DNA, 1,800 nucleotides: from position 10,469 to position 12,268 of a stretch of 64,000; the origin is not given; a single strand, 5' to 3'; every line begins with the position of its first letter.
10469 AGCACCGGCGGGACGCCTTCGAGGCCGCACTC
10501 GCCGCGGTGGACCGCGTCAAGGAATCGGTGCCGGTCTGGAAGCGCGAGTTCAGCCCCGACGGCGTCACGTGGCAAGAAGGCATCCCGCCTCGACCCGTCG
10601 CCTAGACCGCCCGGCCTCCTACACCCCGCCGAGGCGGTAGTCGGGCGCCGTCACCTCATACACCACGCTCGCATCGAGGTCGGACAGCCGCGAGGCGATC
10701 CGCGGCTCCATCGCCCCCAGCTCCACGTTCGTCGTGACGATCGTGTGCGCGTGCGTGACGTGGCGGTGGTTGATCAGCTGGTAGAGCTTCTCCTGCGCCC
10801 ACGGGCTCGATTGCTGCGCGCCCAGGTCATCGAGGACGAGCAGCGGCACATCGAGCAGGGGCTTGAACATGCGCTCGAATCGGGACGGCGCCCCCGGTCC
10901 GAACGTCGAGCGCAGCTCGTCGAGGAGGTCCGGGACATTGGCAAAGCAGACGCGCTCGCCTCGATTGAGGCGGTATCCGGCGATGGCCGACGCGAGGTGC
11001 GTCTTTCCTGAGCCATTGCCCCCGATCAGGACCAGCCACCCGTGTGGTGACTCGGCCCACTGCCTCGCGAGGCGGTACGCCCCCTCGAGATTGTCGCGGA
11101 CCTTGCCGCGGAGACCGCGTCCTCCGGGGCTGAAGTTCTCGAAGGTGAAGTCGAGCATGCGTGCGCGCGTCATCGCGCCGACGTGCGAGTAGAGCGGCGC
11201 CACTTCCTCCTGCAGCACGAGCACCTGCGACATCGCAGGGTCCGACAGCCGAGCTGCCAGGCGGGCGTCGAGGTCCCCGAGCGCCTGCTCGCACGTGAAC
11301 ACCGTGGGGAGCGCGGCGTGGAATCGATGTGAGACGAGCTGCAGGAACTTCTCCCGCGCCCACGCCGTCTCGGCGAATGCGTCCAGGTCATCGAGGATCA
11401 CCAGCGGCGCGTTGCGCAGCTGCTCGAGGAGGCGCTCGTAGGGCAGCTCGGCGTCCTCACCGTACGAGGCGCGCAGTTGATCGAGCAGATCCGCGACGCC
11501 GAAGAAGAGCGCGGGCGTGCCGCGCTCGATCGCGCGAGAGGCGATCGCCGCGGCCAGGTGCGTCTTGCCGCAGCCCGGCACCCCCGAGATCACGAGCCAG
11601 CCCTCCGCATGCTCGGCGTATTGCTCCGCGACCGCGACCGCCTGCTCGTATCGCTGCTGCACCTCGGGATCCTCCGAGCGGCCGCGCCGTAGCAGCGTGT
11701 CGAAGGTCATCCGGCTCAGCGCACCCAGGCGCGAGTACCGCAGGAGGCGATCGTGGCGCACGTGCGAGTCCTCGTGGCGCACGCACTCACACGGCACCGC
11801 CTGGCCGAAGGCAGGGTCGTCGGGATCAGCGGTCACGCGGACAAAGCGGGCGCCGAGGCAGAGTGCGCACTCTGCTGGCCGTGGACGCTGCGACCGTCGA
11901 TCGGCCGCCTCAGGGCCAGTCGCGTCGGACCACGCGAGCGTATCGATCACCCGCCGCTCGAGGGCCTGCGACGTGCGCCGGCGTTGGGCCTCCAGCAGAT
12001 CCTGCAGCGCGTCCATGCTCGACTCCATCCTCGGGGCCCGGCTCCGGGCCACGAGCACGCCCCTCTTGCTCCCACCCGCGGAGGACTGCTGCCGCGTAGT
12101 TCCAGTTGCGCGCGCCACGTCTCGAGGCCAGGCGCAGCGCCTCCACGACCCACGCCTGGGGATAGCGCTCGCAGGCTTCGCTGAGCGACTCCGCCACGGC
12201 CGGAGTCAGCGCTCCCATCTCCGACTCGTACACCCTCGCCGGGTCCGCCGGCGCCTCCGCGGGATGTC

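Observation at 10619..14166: Firmicute-style helicase-loading module next to dnaB: DnaD-domain protein plus a single ORF with two complete DnaC/DnaI AAA+ domains and a zinc ribbon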

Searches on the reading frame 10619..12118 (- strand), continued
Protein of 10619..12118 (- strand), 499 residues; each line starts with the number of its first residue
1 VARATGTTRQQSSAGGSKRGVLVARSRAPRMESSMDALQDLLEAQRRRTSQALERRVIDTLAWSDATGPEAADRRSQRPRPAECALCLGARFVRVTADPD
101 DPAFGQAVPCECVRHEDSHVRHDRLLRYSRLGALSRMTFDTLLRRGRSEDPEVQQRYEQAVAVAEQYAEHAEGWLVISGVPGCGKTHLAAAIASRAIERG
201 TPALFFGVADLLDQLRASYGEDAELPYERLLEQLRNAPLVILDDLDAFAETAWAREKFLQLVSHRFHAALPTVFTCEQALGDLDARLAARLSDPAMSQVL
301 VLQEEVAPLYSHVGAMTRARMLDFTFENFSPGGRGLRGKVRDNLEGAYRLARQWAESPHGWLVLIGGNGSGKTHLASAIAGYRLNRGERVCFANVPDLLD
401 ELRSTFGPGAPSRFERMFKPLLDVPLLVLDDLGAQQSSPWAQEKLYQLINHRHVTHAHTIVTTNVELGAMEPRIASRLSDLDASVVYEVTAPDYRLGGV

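Call 52: find_related_loci(query=A1, collection=viral_contigs, flank=5000)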
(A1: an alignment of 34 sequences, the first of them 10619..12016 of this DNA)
Query A1 (465 aa) in viral_contigs; peptide patterns used: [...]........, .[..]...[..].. (x = any residue, [..] = any of these).
600 stretches matched a pattern (row limit reached: there are more); 362 encode a relative of the query (tblastn E <= 1e-3); the best 80 are kept; 80 distinct loci.
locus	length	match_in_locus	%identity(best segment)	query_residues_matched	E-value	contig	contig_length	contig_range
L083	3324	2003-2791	28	6-460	7e-29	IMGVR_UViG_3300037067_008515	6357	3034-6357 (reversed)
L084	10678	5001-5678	34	50-461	7e-29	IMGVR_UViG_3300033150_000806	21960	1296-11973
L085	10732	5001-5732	35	37-462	7e-25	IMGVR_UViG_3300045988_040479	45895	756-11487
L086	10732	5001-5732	35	37-462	1e-24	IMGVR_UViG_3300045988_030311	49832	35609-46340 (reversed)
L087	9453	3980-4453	39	141-461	9e-24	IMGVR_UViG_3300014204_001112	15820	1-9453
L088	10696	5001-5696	43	45-452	6e-23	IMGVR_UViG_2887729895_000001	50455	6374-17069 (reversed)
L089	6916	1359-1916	35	87-461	3e-22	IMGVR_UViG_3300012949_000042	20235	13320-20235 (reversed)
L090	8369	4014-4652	37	46-446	6e-22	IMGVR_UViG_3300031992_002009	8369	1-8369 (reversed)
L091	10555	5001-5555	38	87-462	6e-22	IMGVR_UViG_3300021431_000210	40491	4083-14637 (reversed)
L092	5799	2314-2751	36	141-461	2e-21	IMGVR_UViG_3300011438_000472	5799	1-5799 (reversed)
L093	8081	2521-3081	35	139-461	6e-21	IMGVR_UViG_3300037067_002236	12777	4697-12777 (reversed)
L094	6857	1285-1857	34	139-461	1e-20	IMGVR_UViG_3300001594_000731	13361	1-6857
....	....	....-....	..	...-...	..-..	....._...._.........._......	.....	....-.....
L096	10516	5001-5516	34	120-462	1e-20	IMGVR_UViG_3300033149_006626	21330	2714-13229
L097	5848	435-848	40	141-464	2e-20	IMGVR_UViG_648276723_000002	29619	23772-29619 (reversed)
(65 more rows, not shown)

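Call 53: list_cluster_members(proteins=[P0029, P0083, P0086, P0097, P0103, P0079, P0001, P0003, P0005, P0049])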
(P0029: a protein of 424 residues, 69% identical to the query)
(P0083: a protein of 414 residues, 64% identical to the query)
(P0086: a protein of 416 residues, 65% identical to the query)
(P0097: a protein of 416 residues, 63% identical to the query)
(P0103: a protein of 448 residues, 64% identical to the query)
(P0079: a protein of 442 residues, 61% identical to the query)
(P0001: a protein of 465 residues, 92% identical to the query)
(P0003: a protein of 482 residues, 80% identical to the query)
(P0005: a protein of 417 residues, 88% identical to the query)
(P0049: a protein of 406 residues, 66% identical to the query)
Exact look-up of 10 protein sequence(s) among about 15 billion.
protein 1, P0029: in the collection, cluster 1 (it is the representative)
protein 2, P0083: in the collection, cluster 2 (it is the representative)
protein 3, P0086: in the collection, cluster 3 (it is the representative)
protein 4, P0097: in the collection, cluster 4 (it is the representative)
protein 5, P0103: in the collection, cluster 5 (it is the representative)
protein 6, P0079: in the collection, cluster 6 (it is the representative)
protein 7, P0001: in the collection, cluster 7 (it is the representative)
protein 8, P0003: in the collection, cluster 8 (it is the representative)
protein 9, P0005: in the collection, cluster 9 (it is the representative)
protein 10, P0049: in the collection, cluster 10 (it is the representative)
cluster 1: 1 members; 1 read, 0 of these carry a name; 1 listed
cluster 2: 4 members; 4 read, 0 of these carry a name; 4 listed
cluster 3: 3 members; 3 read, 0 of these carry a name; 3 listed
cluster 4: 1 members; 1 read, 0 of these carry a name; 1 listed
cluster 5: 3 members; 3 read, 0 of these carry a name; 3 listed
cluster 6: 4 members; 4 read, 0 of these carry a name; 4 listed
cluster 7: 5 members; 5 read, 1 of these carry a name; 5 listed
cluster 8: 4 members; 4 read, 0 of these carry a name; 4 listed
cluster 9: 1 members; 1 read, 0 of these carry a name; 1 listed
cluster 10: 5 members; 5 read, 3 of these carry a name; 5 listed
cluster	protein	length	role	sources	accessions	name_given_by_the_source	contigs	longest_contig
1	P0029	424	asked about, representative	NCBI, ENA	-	-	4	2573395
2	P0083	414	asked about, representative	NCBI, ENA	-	-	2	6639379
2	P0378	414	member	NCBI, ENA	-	-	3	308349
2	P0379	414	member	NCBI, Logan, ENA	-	-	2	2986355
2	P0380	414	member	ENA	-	-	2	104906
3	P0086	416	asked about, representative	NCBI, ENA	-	-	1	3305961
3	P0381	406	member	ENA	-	-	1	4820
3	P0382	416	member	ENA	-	-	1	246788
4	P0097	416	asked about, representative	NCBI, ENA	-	-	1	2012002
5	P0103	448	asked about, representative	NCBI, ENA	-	-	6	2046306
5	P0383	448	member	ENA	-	-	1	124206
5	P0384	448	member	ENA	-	-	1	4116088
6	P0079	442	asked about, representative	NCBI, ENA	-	-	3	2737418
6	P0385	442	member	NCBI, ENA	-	-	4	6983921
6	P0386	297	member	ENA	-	-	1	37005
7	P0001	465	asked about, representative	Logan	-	-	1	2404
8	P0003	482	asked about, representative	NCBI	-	-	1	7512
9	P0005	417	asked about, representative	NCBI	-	-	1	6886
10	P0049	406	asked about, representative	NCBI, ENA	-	-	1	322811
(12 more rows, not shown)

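Call 69: find_encoding_contigs(protein=P0122, flank=5000, max_places=2)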
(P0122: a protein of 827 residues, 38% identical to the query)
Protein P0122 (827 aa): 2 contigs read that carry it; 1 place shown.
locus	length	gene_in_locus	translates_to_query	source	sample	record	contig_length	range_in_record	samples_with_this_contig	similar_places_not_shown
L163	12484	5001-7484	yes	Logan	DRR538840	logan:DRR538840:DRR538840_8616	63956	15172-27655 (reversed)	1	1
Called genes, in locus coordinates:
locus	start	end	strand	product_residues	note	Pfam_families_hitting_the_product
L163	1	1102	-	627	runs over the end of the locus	PF12229:PG_binding_4, PF04294:VanW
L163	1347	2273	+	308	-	PF01551:Peptidase_M23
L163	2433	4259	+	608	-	PF00772:DnaB, PF03796:DnaB_C, PF13481:AAA_25, PF14890:Intein_splicing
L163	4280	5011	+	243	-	PF07261:DnaB_2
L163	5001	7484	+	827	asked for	PF01695:IstB_IS21, PF00308:Bac_DnaA, PF00004:AAA (weak), PF00308:Bac_DnaA, PF01695:IstB_IS21, PF00308:Bac_DnaA, PF01695:IstB_IS21, PF00308:Bac_DnaA (weak), +25 more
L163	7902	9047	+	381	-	PF13240:Zn_Ribbon_1 (weak), PF13248:Zn_ribbon_3 (faint), PF00498:FHA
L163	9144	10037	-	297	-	PF13489:Methyltransf_23, PF01209:Ubie_methyltran (weak), PF13847:Methyltransf_31, PF08241:Methyltransf_11, PF08242:Methyltransf_12, PF13649:Methyltransf_25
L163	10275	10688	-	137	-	PF00571:CBS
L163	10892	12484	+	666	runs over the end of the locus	PF00456:Transketolase_N, PF02779:Transket_pyr, PF22613:Transketolase_C_1, PF02780:Transketolase_C (weak)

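Call 70: find_encoding_contigs(protein=P0121, flank=5000, max_places=2)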
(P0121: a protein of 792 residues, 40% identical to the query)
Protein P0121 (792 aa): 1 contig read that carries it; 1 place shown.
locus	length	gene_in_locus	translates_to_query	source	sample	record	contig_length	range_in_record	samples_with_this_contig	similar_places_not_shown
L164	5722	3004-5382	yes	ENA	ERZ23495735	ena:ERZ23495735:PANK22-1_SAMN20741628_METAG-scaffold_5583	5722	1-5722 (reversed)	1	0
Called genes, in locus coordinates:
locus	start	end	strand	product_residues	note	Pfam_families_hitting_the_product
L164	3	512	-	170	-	?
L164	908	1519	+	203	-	PF01281:Ribosomal_L9_N, PF03948:Ribosomal_L9_C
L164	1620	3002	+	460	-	PF00772:DnaB, PF03796:DnaB_C, PF13481:AAA_25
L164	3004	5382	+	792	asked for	PF01695:IstB_IS21, PF00308:Bac_DnaA (faint), PF05496:RuvB_N (faint), PF00005:ABC_tran (faint), PF00158:Sigma54_activat (faint), PF00931:NB-ARC (faint), PF02367:TsaE (faint), PF01695:IstB_IS21, +18 more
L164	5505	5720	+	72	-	?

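Call 73: search_protein_families(library=ncbifam, proteins=[P0196, P0263], max_evalue=0.00001)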
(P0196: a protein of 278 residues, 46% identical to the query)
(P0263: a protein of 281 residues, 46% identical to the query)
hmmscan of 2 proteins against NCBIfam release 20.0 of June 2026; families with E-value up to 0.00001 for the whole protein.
P0196 (278 aa): 14 families
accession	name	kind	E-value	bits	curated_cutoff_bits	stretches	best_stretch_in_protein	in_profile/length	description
NF005992.0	PRK08116.1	subfamily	1.2e-41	142.7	189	1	25-245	9-235/269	hypothetical protein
NF005304.0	PRK06835.1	equivalog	4e-30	105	215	1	34-245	100-303/330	ATP-binding protein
NF005931.1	PRK07952.1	equivalog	5.8e-24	85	357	1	65-245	45-220/246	replicative helicase loader DnaC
NF038214.1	IS21_help_AAA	equivalog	4.6e-23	82.1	200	1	62-237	33-199/232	IS21-like element helper ATPase IstB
NF009043.0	PRK12377.1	subfamily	9.4e-20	71.2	389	1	83-245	65-220/248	ATP-binding protein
NF005378.0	PRK06921.1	subfamily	3.1e-18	65.8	207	1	22-235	22-229/266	hypothetical protein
NF006505.0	PRK08939.1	equivalog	5.4e-17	62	228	1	59-240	94-270/306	primosomal protein DnaI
NF001154.0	PRK00149.3-3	equivalog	1.4e-14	54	410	1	66-243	98-269/462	chromosomal replication initiator protein DnaA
NF006616.1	PRK09183.1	subfamily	2.5e-12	46.6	300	1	65-238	46-211/253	IS21-like element helper ATPase IstB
TIGR00362.1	DnaA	equivalog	3e-12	46.3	343.9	1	80-260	99-272/437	chromosomal replication initiator protein DnaA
NF006038.0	PRK08181.1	subfamily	7.8e-10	38.4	317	1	66-226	53-206/271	transposase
TIGR03420.1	DnaA_homol_Hda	equivalog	1.9e-08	34.2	194.8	1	89-233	12-135/226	DnaA regulatory inactivator Hda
NF005098.0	PRK06526.1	subfamily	2e-08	34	296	1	115-228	101-209/266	transposase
NF009087.0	PRK12422.1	equivalog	1.8e-06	27.4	657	1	68-243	90-260/455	chromosomal replication initiator protein DnaA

P0263 (281 aa): 14 families
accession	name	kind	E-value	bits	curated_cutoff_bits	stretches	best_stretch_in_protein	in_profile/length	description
NF005992.0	PRK08116.1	subfamily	3e-37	128.2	189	1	34-275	16-261/269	hypothetical protein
NF005304.0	PRK06835.1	equivalog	5.4e-25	88.2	215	1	37-251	101-307/330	ATP-binding protein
NF006505.0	PRK08939.1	equivalog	3.2e-18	66.1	228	1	62-241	95-268/306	primosomal protein DnaI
NF038214.1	IS21_help_AAA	equivalog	1.7e-17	63.9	200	1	130-240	93-199/232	IS21-like element helper ATPase IstB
NF005931.1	PRK07952.1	equivalog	6.6e-17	61.9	357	1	72-240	50-212/246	replicative helicase loader DnaC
NF005378.0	PRK06921.1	subfamily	7.2e-16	58.1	207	1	36-259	34-250/266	hypothetical protein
NF009043.0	PRK12377.1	subfamily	1e-13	51.4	389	1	70-266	50-238/248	ATP-binding protein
TIGR00362.1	DnaA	equivalog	2.8e-10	39.8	343.9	1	113-256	120-265/437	chromosomal replication initiator protein DnaA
NF001154.0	PRK00149.3-3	equivalog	1.1e-09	37.8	410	1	114-251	134-275/462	chromosomal replication initiator protein DnaA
NF006038.0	PRK08181.1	subfamily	9.2e-08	31.7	317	1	109-257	91-234/271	transposase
NF005098.0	PRK06526.1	subfamily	1.7e-07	31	296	1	115-223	98-202/266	transposase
NF006616.1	PRK09183.1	subfamily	4.2e-07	29.5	300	1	130-241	103-211/253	IS21-like element helper ATPase IstB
TIGR03420.1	DnaA_homol_Hda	equivalog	8.2e-07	28.8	194.8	1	121-260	32-159/226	DnaA regulatory inactivator Hda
NF009087.0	PRK12422.1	equivalog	8.9e-06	25.1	657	0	129-267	143-278/455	chromosomal replication initiator protein DnaA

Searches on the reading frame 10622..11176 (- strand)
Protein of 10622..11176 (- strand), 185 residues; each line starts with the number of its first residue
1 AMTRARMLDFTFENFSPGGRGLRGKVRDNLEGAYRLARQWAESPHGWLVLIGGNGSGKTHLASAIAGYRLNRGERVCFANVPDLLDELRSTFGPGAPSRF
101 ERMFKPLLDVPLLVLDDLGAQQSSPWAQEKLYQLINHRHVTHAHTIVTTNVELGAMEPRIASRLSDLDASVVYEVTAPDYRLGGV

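Call 56: search_solved_structures(query=window:10622-11176:-, max_evalue=0.001, show_alignments=5)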
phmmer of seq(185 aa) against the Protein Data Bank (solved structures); distinct sequences matched with E-value up to 0.001: 15.
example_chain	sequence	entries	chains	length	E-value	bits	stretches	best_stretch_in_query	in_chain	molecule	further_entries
3ec2_A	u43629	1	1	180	3.6e-14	56.4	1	48-171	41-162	DNA replication protein DnaC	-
3ecc_A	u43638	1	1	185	3.8e-14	56.3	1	48-171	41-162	DNA replication protein DnaC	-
6qel_G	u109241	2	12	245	1.9e-12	50.8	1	33-166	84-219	DNA replication protein dnaC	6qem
5he8_A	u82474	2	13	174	5.8e-09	39.4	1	48-162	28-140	Helicase loader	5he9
5bq5_A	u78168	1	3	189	6.9e-09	39.2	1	49-156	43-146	Insertion sequence IS5376 putative ATP-binding protein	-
8q3w_A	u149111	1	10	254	1.4e-08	38.1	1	49-156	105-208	Insertion sequence IS5376 putative ATP-binding protein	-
8q4d_E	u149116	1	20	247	2.6e-08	37.3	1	49-156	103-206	Insertion sequence IS5376 putative ATP-binding protein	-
2w58_A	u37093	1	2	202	2.8e-08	37.2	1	47-155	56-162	PRIMOSOME COMPONENT (HELICASE LOADER)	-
2qgz_A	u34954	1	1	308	5e-08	36.4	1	38-161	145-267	Putative primosome component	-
2z4r_A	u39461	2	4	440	1.3e-05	28.5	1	9-163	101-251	Chromosomal replication initiator protein dnaA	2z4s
2hcb_A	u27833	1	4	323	1.4e-05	28.4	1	44-150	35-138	Chromosomal replication initiator protein dnaA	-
1l8q_A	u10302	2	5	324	1.4e-05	28.4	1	44-150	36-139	Chromosomal replication initiator protein dnaA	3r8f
4m4w_J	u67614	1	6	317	2.8e-05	27.4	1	47-150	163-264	Primosomal protein DnaI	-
8bv3_A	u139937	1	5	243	0.00031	24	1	44-180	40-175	Chromosomal replication initiator protein DnaA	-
8btg_A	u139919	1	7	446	0.00084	22.6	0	44-180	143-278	Chromosomal replication initiator protein DnaA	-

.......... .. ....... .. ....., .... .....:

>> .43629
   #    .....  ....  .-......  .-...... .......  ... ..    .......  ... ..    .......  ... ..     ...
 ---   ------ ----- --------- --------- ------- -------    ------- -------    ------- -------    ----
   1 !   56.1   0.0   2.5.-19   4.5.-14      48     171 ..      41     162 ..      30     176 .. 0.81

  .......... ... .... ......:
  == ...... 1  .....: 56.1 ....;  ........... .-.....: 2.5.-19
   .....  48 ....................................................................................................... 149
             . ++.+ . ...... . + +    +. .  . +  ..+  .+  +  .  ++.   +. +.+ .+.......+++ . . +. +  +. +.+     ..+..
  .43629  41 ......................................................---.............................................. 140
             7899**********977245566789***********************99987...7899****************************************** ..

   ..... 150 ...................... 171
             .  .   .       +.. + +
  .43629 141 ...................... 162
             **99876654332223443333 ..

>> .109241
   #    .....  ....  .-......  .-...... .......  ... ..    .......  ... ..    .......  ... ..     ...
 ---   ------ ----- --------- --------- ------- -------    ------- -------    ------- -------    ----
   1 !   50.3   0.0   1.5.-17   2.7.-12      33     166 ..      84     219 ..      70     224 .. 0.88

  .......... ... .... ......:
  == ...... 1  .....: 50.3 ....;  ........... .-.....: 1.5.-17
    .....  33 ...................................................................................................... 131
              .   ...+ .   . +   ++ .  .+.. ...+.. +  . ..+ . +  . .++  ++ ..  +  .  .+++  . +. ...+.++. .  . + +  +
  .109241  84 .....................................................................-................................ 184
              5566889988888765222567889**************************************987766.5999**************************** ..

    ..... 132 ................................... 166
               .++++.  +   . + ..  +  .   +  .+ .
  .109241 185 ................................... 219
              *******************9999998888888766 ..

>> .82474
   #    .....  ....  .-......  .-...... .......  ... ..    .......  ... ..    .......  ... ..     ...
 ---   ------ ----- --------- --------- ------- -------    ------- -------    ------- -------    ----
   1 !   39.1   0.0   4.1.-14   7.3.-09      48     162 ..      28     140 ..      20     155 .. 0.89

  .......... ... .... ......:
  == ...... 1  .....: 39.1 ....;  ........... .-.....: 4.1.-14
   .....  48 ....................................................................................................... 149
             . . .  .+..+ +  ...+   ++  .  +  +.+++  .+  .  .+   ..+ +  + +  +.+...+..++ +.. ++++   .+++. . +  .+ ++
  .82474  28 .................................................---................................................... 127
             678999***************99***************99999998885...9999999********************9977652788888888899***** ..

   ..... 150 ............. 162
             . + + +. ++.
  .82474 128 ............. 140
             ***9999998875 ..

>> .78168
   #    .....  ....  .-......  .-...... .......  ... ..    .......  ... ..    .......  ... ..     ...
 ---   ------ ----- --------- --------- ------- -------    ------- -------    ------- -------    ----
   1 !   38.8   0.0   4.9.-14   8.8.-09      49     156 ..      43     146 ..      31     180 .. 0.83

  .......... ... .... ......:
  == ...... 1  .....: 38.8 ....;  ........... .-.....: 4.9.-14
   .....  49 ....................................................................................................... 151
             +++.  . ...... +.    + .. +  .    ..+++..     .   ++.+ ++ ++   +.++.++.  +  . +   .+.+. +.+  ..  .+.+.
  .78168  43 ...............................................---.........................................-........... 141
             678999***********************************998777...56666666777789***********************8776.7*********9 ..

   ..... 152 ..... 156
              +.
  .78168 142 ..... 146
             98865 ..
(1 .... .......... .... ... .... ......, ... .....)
